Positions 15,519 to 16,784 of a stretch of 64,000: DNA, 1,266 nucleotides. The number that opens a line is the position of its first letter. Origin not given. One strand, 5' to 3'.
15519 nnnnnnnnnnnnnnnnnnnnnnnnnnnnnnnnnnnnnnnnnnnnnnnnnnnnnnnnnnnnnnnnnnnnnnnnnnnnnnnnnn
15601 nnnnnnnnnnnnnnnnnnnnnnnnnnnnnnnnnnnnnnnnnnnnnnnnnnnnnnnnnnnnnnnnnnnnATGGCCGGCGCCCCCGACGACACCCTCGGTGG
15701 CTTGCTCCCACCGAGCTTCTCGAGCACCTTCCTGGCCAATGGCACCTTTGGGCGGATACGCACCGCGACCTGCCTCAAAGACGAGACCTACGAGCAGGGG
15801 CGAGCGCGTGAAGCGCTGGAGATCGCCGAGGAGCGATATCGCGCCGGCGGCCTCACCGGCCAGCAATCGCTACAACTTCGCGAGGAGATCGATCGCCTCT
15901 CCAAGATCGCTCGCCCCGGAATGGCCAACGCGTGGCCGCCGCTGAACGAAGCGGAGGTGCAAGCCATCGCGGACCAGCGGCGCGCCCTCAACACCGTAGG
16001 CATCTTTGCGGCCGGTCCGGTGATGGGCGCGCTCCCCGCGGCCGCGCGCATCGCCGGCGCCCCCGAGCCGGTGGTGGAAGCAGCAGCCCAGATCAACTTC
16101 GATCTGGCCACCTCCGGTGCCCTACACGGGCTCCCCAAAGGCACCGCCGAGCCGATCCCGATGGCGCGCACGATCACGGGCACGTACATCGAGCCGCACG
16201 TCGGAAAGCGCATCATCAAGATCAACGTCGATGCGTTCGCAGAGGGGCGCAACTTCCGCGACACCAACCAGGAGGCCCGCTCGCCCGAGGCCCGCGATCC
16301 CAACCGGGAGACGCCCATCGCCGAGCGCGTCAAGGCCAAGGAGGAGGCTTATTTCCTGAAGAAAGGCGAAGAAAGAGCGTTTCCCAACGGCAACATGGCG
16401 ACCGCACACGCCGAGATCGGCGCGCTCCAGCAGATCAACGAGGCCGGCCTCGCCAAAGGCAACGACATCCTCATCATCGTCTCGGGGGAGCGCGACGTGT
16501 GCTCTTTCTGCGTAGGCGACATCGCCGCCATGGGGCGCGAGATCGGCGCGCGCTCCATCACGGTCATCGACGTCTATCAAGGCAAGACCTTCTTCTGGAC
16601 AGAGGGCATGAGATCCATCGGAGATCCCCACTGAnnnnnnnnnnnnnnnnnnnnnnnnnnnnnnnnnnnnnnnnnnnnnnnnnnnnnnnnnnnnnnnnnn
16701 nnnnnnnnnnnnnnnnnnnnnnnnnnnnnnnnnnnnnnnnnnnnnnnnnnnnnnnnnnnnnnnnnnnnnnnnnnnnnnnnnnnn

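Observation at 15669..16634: Candidate new nucleic-acid deaminase toxin (HAE...CxxC) with an uncharacterised N-terminal domain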

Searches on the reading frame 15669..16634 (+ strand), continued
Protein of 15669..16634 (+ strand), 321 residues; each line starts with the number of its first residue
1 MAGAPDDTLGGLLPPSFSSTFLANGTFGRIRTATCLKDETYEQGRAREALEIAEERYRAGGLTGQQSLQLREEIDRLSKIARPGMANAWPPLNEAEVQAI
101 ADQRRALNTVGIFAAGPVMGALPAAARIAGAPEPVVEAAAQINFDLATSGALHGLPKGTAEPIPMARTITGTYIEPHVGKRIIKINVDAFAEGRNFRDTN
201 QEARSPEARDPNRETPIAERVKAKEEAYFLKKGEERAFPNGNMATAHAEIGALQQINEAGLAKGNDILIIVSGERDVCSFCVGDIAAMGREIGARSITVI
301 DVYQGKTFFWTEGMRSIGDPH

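Call 81: find_encoding_contigs(protein=P0213, flank=6000, max_places=2)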
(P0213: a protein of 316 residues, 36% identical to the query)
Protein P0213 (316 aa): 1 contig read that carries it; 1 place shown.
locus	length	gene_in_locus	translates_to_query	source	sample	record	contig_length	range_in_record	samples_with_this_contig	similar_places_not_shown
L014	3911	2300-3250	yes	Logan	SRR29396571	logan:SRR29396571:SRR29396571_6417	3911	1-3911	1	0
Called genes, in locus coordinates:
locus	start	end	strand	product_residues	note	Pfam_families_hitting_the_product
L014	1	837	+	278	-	?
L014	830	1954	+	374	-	PF09937:DUF2169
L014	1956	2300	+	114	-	PF13665:Tox-PAAR-like (weak)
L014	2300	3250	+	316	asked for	-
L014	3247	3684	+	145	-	PF03764:EFG_IV (weak)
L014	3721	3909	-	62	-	?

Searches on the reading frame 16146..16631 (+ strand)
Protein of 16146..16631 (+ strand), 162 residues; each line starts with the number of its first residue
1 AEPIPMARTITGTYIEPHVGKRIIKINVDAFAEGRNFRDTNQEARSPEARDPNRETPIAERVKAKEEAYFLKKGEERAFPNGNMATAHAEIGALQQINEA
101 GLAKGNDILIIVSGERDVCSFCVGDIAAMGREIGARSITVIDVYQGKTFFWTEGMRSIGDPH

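Call 13: find_homologous_proteins(query=A1, max_evalue=0.01)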
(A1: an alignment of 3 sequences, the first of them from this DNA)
Query A1 (3 sequences) (152 aa, profile of the alignment): 107 proteins with E <= 0.01 among 8000 candidates.
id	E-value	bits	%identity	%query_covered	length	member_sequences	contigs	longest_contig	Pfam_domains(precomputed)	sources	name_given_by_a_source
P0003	4.6e-73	262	45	87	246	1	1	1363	PF24241.2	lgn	-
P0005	7.0e-52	193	43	93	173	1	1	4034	PF24241.2,PF14437.13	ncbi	-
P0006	3.8e-51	190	43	93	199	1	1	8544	PF24241.2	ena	-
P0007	4.1e-50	187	38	88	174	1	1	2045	PF24241.2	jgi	-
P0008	2.6e-49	185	45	80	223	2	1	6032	PF24241.2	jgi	jgi:filamentous hemagglutinin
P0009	2.3e-48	181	46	82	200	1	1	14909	PF24241.2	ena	-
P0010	4.0e-48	181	45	84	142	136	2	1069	PF24241.2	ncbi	ncbi:hypothetical protein RME04_30120, partial [Pseudomonas aeruginosa]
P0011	9.6e-48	179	46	84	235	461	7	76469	PF24241.2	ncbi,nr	ncbi:TPA: hypothetical protein NEF99_004902, partial [Pseudomonas aeruginosa]|nr:hypothetical protei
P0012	1.0e-47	179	48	88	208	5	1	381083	PF24241.2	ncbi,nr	ncbi:cytidine deaminase-like fold-containing protein [Amphritea atlantica]|nr:hypothetical protein [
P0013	3.2e-47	178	44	84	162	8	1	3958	PF24241.2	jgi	jgi:filamentous hemagglutinin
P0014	3.4e-47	178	44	84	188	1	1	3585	PF24241.2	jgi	jgi:filamentous hemagglutinin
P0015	4.8e-47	177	43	88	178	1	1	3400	PF24241.2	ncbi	ncbi:MAG: cytidine deaminase-like fold-containing protein, partial [Nitrospirota bacterium]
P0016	9.1e-47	176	48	83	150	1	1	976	PF24241.2,PF14437.13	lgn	-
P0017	2.9e-46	175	42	83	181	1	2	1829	PF24241.2,PF14437.13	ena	-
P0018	1.1e-45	173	47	82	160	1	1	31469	PF24241.2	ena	-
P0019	2.9e-44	168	38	89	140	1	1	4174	PF24241.2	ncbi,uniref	ncbi:cytidine deaminase-like fold-containing protein [Serratia proteamaculans]|uniref:cytidine deami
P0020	1.3e-43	166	40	97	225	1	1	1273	PF24241.2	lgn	-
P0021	2.0e-43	165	47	95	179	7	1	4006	PF24241.2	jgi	jgi:filamentous hemagglutinin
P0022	2.1e-43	165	45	79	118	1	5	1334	PF24241.2,PF14437.13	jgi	jgi:filamentous hemagglutinin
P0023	2.4e-43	165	44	84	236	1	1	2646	PF24241.2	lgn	-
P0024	4.4e-43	164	43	82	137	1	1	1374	PF24241.2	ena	-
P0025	4.7e-43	164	47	80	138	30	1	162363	PF24241.2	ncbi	ncbi:cytidine deaminase-like fold-containing protein [Pseudomonas fildesensis]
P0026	9.5e-43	163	47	80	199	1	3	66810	PF24241.2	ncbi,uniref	ncbi:hypothetical protein, partial [Pseudomonas syringae]|uniref:cytidine deaminase-like fold-contai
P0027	1.0e-42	163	48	54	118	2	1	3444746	PF24241.2,PF14437.13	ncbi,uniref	ncbi:hypothetical protein AAIA72_10425 [Hahella sp. SMD15-11]|uniref:Putative cytidine deaminase C-t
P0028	1.6e-42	163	46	80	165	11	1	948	PF24241.2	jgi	jgi:filamentous hemagglutinin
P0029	1.9e-42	162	47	80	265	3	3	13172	PF24241.2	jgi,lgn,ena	-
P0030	1.9e-42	162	41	80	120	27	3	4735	PF24241.2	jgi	jgi:filamentous hemagglutinin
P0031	2.4e-42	162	40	97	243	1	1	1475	PF24241.2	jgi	jgi:filamentous hemagglutinin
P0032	2.8e-42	162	41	91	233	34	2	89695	PF24241.2,PF14437.13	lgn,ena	-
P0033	2.9e-42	162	43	82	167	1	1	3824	PF24241.2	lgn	-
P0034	3.3e-42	161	46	80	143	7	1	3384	PF24241.2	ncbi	ncbi:hypothetical protein, partial [Pseudomonas syringae]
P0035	5.7e-42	161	46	71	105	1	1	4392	PF24241.2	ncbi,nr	ncbi:MAG: adhesin, partial [Acaryochloridaceae cyanobacterium RU_4_10]|nr:adhesin [Acaryochloridacea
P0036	6.6e-42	161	46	82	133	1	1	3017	PF24241.2,PF00383.30,PF14437.13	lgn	-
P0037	1.9e-41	159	44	91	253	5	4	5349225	PF24241.2,PF21726.3,PF14437.13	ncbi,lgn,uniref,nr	ncbi:tRNA-specific A34 adenosine deaminase [Serratia plymuthica]|uniref:MafB19-like deaminase n=1 Ta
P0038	2.1e-41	159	44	91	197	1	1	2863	PF24241.2,PF14437.13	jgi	-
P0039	5.3e-41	158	45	84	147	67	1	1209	PF24241.2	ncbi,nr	ncbi:TPA: hypothetical protein NO249_006813, partial [Pseudomonas aeruginosa]|nr:hypothetical protei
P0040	1.0e-40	157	41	88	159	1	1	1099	PF24241.2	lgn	-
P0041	1.7e-40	156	44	82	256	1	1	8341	PF24241.2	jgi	jgi:filamentous hemagglutinin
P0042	2.5e-40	155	46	80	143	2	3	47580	PF24241.2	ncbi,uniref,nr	ncbi:cytidine deaminase-like fold-containing protein [Pseudomonas gingeri]|uniref:Putative cytidine 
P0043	9.0e-40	154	45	82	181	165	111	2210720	PF24241.2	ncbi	ncbi:TPA: adhesin, partial [Neisseria gonorrhoeae]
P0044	1.4e-39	153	45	82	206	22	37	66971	PF24241.2,PF06255.19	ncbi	ncbi:TPA: MafB family polymorphic toxin, partial [Neisseria gonorrhoeae]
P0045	3.3e-39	152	43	72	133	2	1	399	PF24241.2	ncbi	ncbi:hypothetical protein ACMFY5_27650, partial [Pseudomonas sihuiensis]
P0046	4.8e-39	151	43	82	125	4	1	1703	PF24241.2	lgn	-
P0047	3.9e-38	148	38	97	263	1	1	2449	PF24241.2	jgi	jgi:hypothetical protein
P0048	5.3e-38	148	45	84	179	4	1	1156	PF24241.2,PF14437.13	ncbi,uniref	ncbi:deaminase, partial [Pectobacterium versatile]|uniref:cytidine deaminase-like fold-containing pr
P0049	1.5e-37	146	40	82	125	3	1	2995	PF24241.2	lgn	-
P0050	2.1e-37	146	38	82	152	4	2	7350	PF24241.2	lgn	-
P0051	2.5e-37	146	49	73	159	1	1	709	PF24241.2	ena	-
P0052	2.5e-37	146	44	83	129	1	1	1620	PF24241.2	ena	-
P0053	3.2e-37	145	46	78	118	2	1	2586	PF24241.2,PF14437.13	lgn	-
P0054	3.3e-37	145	42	89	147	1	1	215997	PF24241.2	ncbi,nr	ncbi:MAG: hypothetical protein J7530_05535 [Novosphingobium sp.]|nr:hypothetical protein [Novosphing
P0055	5.3e-37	145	46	78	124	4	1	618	PF24241.2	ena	-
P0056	6.6e-37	144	39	81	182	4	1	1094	PF24241.2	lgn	-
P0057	7.6e-37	144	43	89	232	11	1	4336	PF24241.2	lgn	-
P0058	1.0e-36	144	44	80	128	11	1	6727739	PF24241.2,PF14437.13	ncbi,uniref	ncbi:cytidine deaminase-like fold-containing protein [Pseudomonas fluorescens]|uniref:cytidine deami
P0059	1.2e-36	144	40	84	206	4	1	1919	PF24241.2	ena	-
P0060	2.6e-36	142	44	70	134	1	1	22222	PF24241.2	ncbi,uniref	ncbi:hypothetical protein, partial [Pseudomonas sp. NY15354]|uniref:cytidine deaminase-like fold-con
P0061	3.0e-36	142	45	66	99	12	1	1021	PF24241.2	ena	-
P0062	1.2e-34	137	41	84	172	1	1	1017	PF24241.2,PF14437.13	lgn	-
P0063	2.6e-34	136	45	91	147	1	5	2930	PF24241.2,PF14437.13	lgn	-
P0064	8.9e-34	134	43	76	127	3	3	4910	PF24241.2,PF14437.13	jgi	-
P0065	1.1e-33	134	49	61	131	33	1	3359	PF24241.2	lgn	-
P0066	2.7e-33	133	49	52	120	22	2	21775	PF24241.2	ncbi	ncbi:cytidine deaminase-like fold-containing protein, partial [Pseudomonas aeruginosa]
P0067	6.1e-32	128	44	74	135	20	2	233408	PF24241.2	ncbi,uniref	ncbi:cytidine deaminase-like fold-containing protein, partial [Pseudomonas aeruginosa]|uniref:cytidi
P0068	6.4e-32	128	48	54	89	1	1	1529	PF24241.2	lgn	-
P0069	7.3e-32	128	42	76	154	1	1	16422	PF24241.2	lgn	-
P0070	9.2e-32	128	44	74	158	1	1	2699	PF24241.2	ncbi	-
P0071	2.2e-31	126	43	63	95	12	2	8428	PF24241.2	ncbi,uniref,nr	ncbi:hypothetical protein G3435_05645 [Pseudomonas sp. MAFF212428]|uniref:Putative cytidine deaminas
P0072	5.0e-31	125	46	56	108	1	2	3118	PF24241.2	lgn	-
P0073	6.4e-31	125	38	82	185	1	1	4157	PF24241.2,PF00383.30,PF14437.13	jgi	jgi:filamentous hemagglutinin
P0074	2.1e-29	120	39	82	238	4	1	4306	PF24241.2,PF14437.13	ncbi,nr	ncbi:hypothetical protein FHQ29_10980 [Testudinibacter sp. TR-2022]|nr:hypothetical protein FHQ29_10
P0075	2.2e-29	120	43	82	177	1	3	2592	PF24241.2,PF00383.30,PF14437.13,PF14439.13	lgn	-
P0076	3.5e-29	119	49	51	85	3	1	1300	PF24241.2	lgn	-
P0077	1.3e-28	117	38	67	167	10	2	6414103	PF24241.2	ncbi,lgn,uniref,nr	ncbi:hypothetical protein QMK47_04800 [Pseudomonas sp. P9_35]|uniref:cytidine deaminase-like fold-co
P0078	1.4e-28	117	34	88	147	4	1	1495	PF24241.2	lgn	-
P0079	1.5e-28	117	47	49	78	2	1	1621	PF24241.2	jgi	jgi:filamentous hemagglutinin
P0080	6.4e-27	112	47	52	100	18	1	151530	PF24241.2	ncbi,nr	ncbi:TPA: hypothetical protein SL638_003478, partial [Pseudomonas aeruginosa]|nr:hypothetical protei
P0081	1.3e-26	111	49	49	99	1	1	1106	PF24241.2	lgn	-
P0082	2.5e-26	110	36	90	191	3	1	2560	PF24241.2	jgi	jgi:filamentous hemagglutinin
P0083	4.0e-26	109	45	54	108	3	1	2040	PF24241.2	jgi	-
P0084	4.9e-26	109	37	89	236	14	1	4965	PF24241.2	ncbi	ncbi:TPA: hypothetical protein ACQT3E_006367, partial [Pseudomonas aeruginosa]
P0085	5.1e-26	109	51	53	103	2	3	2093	PF24241.2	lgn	-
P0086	6.1e-26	109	44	62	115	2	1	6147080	PF24241.2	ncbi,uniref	ncbi:cytidine deaminase-like fold-containing protein [Pseudomonas fakonensis]|uniref:cytidine deamin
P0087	2.2e-25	107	50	50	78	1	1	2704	PF24241.2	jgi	-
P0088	2.4e-25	107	34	86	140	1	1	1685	PF24241.2,PF00383.30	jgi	jgi:filamentous hemagglutinin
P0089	5.3e-25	106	34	85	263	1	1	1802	PF24241.2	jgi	-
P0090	1.6e-24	104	46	54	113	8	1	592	PF24241.2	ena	-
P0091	1.7e-24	104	51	59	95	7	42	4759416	PF24241.2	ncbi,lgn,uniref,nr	ncbi:hypothetical protein HL273_13940 [Yersinia enterocolitica]|uniref:cytidine deaminase-like fold-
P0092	1.4e-23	101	46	49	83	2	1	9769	PF24241.2,PF14437.13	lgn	-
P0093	1.4e-23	101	35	84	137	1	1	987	PF24241.2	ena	-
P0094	2.7e-23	100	48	53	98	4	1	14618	PF24241.2,PF14437.13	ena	-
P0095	2.9e-22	97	39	54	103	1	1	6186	PF24241.2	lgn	-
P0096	5.6e-22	96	49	49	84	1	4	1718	PF24241.2,PF14437.13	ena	-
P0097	9.0e-22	95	43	49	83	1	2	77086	PF24241.2,PF14437.13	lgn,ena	-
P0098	1.3e-21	95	35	92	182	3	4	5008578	PF24241.2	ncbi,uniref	ncbi:cytidine deaminase-like fold-containing protein [Xanthomonas campestris]|uniref:cytidine deamin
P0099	6.5e-20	89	31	80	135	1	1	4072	PF24241.2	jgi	jgi:filamentous hemagglutinin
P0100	1.5e-18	85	32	81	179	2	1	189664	PF24241.2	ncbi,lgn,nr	ncbi:hypothetical protein [Burkholderia vietnamiensis]|nr:hypothetical protein [Burkholderia vietnam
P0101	2.8e-18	84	58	39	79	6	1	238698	PF24241.2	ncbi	ncbi:cytidine deaminase-like fold-containing protein [Yersinia enterocolitica]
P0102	3.4e-18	84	42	47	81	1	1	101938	PF24241.2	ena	-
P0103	4.1e-18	83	38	55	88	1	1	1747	PF24241.2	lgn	-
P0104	6.3e-18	83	43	59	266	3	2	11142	PF24241.2,PF21726.3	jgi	jgi:filamentous hemagglutinin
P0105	7.2e-16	76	36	59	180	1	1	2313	PF24241.2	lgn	-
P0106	6.9e-15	73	48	41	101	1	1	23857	PF24241.2,PF13358.13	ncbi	-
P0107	3.7e-14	71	44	38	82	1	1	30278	PF24241.2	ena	-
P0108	1.1e-13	69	35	53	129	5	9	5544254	PF24241.2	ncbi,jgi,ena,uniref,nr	ncbi:hypothetical protein VRB50_00680 [Pseudomonas poae]|uniref:cytidine deaminase-like fold-contain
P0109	2.7e-11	61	42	51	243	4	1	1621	PF24241.2,PF21726.3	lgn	-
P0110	7.6e-6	44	49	24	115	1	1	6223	PF24241.2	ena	-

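Call 42: search_solved_structures(query=A5, max_evalue=10, show_alignments=3)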
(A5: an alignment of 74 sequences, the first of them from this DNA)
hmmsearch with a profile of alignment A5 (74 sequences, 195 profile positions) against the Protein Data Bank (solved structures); distinct sequences matched with E-value up to 10: 5.
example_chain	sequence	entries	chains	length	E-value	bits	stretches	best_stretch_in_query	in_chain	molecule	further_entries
2a8n_A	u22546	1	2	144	0.27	14.1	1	103-145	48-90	cytidine and deoxycytidylate deaminase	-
1wkq_A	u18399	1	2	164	0.86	12.4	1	98-146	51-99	Guanine deaminase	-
1tiy_A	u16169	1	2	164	0.87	12.4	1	98-146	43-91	Guanine deaminase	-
7d4k_A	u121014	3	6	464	2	11.2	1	139-185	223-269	Flavin-containing monooxygenase FMO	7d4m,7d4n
4nwn_A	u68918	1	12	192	2.2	11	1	110-130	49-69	Uncharacterized protein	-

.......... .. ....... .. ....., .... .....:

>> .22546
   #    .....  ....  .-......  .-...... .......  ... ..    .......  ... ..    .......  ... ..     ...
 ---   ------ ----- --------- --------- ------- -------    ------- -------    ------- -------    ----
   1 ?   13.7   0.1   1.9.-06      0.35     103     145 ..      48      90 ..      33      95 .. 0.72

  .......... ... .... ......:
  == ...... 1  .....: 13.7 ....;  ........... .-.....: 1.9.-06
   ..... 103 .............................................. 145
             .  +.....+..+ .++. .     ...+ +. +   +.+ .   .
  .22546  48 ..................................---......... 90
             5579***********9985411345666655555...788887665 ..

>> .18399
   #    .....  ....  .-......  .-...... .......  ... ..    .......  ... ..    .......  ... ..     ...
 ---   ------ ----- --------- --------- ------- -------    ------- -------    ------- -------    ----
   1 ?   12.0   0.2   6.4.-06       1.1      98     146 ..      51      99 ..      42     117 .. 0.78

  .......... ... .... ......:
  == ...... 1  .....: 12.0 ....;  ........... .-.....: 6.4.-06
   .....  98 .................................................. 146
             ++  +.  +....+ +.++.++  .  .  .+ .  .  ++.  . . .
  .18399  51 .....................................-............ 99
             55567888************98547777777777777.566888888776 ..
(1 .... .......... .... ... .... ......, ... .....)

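Call 44: find_encoding_contigs(protein=P0012, flank=4000, max_places=1)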
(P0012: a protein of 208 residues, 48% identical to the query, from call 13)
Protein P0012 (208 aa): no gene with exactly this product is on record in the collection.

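Call 45: find_encoding_contigs(protein=P0037, flank=4000, max_places=1)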
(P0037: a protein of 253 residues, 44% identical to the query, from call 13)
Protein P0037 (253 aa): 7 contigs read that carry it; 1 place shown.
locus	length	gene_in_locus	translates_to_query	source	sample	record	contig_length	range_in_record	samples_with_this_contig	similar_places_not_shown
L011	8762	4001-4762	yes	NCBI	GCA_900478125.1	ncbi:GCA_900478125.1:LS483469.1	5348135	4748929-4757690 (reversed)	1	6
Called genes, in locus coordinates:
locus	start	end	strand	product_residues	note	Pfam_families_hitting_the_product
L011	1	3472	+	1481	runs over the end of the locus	PF13332:Fil_haemagg_2, PF04829:PT-VENN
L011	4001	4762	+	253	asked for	PF21726:DUF6862 (faint), PF14437:MafB19-deam (weak), PF24241:Deam_C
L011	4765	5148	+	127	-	PF21852:DUF6911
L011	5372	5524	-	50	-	PF08845:SymE_toxin (weak)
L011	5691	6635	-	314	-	PF01156:IU_nuc_hydro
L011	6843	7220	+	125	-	-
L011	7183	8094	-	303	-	PF00126:HTH_1, PF03466:LysR_substrate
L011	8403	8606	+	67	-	PF07869:DUF1656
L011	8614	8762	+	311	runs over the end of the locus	PF25917:BSH_RND, PF25919:BSH_CusB (weak), PF25973:BSH_CzcB (weak), PF25878:HH_AAEA_pHBA, PF25963:Beta-barrel_AAEA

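Call 49: predict_structure(alignment_id=A5)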
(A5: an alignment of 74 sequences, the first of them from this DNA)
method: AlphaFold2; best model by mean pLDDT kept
length: 162 residues; sequences in the alignment: 74
mean_pLDDT: 89.0   pTM: 0.81
mean pLDDT of the five models: 89.0, 88.9, 88.9, 88.3, 88.1
residues with pLDDT >= 90: 134; 70-90: 6; 50-70: 4; < 50: 18
segments of 3 or more residues with pLDDT < 50: 1-3, 5-19
pLDDT, mean of each block of 10 residues (from residue 1): 43 43 85 98 93 98 98 97 98 98 98 93 96 98 96 94 75
secondary structure, 60 per line:
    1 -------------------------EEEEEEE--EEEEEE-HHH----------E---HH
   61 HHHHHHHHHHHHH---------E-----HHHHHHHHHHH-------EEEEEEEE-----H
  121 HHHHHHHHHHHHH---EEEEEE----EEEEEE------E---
elements in order: E26-32 E35-40 H59-73 H89-99 E107-114 H120-133 E137-142 E147-152

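Call 71: fold_search(model_id=the predicted structure, library=pdb)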
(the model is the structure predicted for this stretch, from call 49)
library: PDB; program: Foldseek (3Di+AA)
matches with E <= 10: 205; with E <= 0.001: 0
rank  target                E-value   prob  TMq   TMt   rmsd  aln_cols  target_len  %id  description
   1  1r5t_A                3.6e-02  0.93  0.40  0.45   5.2       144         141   14  The Crystal Structure of Cytidine Deaminase CDD1, an Orphan C to U editase from Yeast (released 2004-05-25)
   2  7o4e_B                3.8e-02  0.96  0.42  0.52   6.9       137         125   14  The DYW domain of A. thaliana OTP86 in its inactive state (released 2021-06-30)
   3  1ux1_B                5.9e-02  0.91  0.38  0.46   5.1       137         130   13  Bacillus subtilis cytidine deaminase with a Cys53His and an Arg56Gln substitution (released 2004-05-20)
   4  1r5t_B                6.7e-02  0.89  0.40  0.46   5.3       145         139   14  The Crystal Structure of Cytidine Deaminase CDD1, an Orphan C to U editase from Yeast (released 2004-05-25)
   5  1r5t_C                8.7e-02  0.84  0.39  0.44   5.0       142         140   14  The Crystal Structure of Cytidine Deaminase CDD1, an Orphan C to U editase from Yeast (released 2004-05-25)
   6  2z3g_A                9.2e-02  0.91  0.40  0.50   4.9       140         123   13  Crystal structure of blasticidin S deaminase (BSD) (released 2007-10-23)
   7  8e5d_A                9.8e-02  0.69  0.40  0.46   9.7       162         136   14  Crystal structure of double-stranded DNA deaminase toxin DddA in complex with DNA with the target cytosine parked in t (released 2023-05-24)
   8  2z3h_A                1.0e-01  0.89  0.40  0.51   4.9       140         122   13  Crystal structure of blasticidin S deaminase (BSD) complexed with deaminohydroxy blasticidin S (released 2007-10-23)
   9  1r5t_D                1.2e-01  0.84  0.39  0.46   5.3       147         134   13  The Crystal Structure of Cytidine Deaminase CDD1, an Orphan C to U editase from Yeast (released 2004-05-25)
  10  7zob_A                1.3e-01  0.72  0.36  0.43   6.8       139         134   12  Metagenomic cytidine deaminase Cdd (released 2023-02-01)
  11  9jo8_D                1.3e-01  0.54  0.40  0.46  11.7       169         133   14  Cryo-EM structure of the mono-DdCBE bound to a dsDNA substrate. (released 2025-09-17)
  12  7zob_E                1.4e-01  0.80  0.39  0.45   4.6       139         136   12  Metagenomic cytidine deaminase Cdd (released 2023-02-01)
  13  2d30_A                1.5e-01  0.60  0.36  0.44   6.2       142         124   15  Crystal Structure of Cytidine Deaminase Cdd-2 (BA4525) from Bacillus Anthracis at 2.40A Resolution (released 2006-09-19)
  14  1ux1_A                1.7e-01  0.60  0.35  0.41   5.4       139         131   12  Bacillus subtilis cytidine deaminase with a Cys53His and an Arg56Gln substitution (released 2004-05-20)
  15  4fio_B                1.7e-01  0.35  0.25  0.14  12.4       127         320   11  Crystal Structure of Methenyltetrahydromethanopterin Cyclohydrolase from Methanobrevibacter ruminantium (released 2013-07-24)
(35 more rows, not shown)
